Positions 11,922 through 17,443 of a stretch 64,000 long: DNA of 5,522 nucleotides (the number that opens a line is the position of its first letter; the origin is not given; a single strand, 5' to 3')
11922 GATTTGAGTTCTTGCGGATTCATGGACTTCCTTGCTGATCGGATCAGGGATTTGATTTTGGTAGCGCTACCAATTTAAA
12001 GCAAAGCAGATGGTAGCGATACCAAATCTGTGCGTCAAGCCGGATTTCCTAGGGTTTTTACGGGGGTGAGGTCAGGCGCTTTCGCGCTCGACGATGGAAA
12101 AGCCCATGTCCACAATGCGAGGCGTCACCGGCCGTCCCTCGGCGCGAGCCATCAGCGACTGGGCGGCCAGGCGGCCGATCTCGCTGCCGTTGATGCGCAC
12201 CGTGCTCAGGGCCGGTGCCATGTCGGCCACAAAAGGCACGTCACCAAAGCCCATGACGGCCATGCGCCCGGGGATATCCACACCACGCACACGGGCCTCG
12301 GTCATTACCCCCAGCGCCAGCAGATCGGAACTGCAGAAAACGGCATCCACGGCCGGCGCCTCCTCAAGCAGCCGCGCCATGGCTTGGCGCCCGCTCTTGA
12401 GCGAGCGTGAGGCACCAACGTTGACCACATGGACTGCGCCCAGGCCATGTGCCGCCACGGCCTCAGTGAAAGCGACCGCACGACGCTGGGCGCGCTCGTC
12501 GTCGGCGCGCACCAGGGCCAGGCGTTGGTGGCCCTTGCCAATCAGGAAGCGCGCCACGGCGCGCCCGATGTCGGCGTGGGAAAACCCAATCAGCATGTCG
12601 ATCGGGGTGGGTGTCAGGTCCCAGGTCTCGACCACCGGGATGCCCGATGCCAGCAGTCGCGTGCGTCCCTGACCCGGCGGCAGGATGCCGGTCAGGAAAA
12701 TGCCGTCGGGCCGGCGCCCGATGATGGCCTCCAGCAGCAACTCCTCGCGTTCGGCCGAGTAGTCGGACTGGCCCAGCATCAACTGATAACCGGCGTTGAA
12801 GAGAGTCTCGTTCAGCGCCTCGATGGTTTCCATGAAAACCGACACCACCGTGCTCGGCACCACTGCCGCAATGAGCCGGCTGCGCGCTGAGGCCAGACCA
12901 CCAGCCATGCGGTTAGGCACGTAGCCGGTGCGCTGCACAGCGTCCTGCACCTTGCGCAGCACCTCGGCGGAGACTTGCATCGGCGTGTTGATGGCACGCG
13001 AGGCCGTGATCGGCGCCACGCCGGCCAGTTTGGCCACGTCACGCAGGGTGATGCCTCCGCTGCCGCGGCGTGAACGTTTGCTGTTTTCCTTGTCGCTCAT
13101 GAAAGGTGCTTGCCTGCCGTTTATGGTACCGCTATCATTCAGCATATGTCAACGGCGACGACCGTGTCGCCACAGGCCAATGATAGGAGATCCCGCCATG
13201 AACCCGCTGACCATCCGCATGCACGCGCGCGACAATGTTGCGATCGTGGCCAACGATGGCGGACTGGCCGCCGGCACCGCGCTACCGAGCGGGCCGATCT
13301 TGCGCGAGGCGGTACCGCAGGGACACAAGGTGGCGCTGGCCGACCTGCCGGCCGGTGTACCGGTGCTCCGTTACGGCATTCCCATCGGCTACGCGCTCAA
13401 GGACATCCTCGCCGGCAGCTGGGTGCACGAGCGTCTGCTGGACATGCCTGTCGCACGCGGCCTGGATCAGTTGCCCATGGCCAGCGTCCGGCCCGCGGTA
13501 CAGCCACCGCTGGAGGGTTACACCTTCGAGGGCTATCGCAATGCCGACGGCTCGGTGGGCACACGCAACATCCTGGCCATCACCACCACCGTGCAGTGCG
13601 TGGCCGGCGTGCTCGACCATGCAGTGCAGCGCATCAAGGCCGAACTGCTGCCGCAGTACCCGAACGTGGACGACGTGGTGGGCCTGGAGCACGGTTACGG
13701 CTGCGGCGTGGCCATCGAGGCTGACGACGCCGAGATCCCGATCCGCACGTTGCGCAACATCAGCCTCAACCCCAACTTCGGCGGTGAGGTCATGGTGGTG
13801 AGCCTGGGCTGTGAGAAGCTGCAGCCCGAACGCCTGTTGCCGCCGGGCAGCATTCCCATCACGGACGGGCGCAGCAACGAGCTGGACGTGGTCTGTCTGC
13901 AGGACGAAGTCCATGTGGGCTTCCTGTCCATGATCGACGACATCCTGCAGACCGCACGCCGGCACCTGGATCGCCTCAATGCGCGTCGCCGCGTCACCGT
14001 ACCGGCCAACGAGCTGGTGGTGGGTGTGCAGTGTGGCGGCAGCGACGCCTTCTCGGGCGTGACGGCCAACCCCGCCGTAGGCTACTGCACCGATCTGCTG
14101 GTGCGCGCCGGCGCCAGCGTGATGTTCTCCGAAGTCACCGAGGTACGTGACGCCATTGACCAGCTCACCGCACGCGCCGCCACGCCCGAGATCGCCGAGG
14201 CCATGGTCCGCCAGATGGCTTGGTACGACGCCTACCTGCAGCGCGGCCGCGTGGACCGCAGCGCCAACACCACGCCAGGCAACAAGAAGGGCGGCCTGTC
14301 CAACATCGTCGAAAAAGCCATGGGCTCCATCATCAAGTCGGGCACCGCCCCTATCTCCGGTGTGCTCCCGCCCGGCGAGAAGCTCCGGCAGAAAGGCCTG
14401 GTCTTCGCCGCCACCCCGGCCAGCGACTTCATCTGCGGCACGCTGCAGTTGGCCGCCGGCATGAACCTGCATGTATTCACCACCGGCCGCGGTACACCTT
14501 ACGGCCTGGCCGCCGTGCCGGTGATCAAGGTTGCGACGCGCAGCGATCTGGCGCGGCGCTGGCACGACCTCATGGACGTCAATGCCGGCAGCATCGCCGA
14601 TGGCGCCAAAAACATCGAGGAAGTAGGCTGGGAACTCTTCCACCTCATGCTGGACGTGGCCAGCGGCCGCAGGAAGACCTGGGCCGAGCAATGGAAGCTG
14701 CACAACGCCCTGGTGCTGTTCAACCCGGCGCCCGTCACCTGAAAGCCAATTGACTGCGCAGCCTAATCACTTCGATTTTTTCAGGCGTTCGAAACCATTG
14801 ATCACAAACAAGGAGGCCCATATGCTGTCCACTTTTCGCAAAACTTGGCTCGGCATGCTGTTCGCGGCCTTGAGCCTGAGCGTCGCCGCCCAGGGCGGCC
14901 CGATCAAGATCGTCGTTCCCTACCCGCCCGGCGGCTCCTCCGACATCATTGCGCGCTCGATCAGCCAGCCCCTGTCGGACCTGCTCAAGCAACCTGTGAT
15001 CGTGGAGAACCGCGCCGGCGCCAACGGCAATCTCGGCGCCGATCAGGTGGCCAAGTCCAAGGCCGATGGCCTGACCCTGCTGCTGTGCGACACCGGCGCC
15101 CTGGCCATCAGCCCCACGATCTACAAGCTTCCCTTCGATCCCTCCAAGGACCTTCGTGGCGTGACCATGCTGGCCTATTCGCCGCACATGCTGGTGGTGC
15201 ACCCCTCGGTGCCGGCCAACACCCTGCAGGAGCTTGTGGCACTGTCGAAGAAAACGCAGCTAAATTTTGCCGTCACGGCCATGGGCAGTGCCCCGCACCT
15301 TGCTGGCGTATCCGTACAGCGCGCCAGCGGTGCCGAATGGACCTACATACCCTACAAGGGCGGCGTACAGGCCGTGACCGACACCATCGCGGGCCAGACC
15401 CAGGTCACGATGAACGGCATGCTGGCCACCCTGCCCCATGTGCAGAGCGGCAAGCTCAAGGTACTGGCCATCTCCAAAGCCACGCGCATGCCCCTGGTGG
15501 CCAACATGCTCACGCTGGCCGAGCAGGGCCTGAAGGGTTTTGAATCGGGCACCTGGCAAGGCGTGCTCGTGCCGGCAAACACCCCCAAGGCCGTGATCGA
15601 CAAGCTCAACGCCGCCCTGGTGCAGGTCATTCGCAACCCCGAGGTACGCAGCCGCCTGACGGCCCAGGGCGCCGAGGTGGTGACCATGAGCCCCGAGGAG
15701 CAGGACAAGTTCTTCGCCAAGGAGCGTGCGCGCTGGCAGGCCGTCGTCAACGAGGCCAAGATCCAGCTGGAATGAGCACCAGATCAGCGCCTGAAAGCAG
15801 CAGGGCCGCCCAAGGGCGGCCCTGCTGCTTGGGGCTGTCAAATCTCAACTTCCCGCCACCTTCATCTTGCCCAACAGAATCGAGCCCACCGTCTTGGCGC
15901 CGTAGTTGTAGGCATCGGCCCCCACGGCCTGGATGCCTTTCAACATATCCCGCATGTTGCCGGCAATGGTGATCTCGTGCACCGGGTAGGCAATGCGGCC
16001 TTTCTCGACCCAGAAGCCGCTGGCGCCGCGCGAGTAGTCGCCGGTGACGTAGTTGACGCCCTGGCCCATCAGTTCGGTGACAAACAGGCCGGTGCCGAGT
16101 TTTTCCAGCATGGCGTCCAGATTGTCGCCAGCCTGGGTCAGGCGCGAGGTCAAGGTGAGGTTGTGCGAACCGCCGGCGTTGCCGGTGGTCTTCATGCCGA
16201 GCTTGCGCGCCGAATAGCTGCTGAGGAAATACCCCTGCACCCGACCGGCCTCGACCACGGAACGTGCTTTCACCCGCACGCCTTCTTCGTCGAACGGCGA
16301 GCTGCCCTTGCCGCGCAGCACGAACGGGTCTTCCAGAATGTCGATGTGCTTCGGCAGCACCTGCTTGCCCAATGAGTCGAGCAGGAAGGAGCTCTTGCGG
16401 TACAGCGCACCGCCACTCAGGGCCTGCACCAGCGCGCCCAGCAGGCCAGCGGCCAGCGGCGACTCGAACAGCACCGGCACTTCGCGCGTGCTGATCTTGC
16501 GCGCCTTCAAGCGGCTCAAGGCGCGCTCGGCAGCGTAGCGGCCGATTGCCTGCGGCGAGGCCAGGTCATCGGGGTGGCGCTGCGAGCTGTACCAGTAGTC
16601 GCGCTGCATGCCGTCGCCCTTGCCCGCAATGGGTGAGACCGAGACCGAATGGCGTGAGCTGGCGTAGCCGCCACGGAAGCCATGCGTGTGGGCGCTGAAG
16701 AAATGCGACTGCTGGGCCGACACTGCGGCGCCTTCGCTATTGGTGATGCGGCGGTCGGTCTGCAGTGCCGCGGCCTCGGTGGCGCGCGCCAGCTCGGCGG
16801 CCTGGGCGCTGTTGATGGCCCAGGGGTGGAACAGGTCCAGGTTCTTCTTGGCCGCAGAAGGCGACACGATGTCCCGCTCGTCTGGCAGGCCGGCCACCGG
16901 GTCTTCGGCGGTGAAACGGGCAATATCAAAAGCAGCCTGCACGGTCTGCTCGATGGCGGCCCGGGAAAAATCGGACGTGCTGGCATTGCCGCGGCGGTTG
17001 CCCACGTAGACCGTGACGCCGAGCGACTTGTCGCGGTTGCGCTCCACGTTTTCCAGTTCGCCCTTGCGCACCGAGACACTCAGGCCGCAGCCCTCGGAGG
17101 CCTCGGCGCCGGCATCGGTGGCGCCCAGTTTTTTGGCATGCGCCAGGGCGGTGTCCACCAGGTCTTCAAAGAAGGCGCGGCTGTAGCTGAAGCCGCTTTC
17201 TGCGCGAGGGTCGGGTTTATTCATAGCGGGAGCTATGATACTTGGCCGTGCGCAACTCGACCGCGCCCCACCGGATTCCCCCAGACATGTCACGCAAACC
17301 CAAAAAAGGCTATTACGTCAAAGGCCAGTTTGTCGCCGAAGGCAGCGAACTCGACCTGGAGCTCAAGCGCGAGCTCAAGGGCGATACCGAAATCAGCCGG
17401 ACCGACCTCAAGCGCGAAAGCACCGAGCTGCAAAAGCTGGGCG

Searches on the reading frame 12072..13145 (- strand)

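Call 73: search_protein_families(library=pfam, proteins=[window:12072-13145:-], max_evalue=0.001)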
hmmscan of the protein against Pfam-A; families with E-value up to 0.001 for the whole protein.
window:12072-13145:- (357 aa): 4 families
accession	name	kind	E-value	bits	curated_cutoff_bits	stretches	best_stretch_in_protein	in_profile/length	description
PF13377.12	Peripla_BP_3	-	2.4e-27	96.5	26.5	1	199-356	2-166/167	Periplasmic binding protein-like domain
PF00532.27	Peripla_BP_1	-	2.2e-18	67.2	22.2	1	92-333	4-259/281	Periplasmic binding proteins and sugar binding domain of LacI family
PF00356.27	LacI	-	9.2e-13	48.2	27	1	33-78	1-46/46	Bacterial regulatory proteins, lacI family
PF13407.12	Peripla_BP_4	-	1e-10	42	35.1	1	94-337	3-256/258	Periplasmic binding protein domain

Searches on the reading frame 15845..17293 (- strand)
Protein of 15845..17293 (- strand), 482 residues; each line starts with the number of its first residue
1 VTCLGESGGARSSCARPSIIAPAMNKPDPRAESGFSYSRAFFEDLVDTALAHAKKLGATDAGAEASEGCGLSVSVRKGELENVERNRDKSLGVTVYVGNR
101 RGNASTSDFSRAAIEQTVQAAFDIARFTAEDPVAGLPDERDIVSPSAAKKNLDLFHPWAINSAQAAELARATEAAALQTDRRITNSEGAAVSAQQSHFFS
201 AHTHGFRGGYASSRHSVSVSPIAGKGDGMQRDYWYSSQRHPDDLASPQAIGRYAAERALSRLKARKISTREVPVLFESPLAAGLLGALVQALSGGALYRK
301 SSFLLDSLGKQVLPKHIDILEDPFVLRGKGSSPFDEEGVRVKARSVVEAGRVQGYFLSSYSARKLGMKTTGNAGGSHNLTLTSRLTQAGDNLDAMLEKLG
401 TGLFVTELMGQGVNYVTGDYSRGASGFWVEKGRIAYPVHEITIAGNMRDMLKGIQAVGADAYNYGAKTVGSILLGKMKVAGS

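Call 73: search_protein_families(library=pfam, proteins=[window:15845-17293:-], max_evalue=0.001)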
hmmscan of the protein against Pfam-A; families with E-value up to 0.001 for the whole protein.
window:15845-17293:- (482 aa): 3 families
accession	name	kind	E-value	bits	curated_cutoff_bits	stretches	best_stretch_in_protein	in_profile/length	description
PF19289.4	PmbA_TldD_3rd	-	8.7e-66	221.7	22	1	270-481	2-220/220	PmbA/TldA metallopeptidase C-terminal domain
PF19290.4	PmbA_TldD_2nd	-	3.5e-20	72.9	20.9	1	156-262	2-109/109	PmbA/TldA metallopeptidase central domain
PF01523.21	PmbA_TldD_1st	-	3.7e-13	49.9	20.9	1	66-125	6-65/65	PmbA/TldA metallopeptidase domain 1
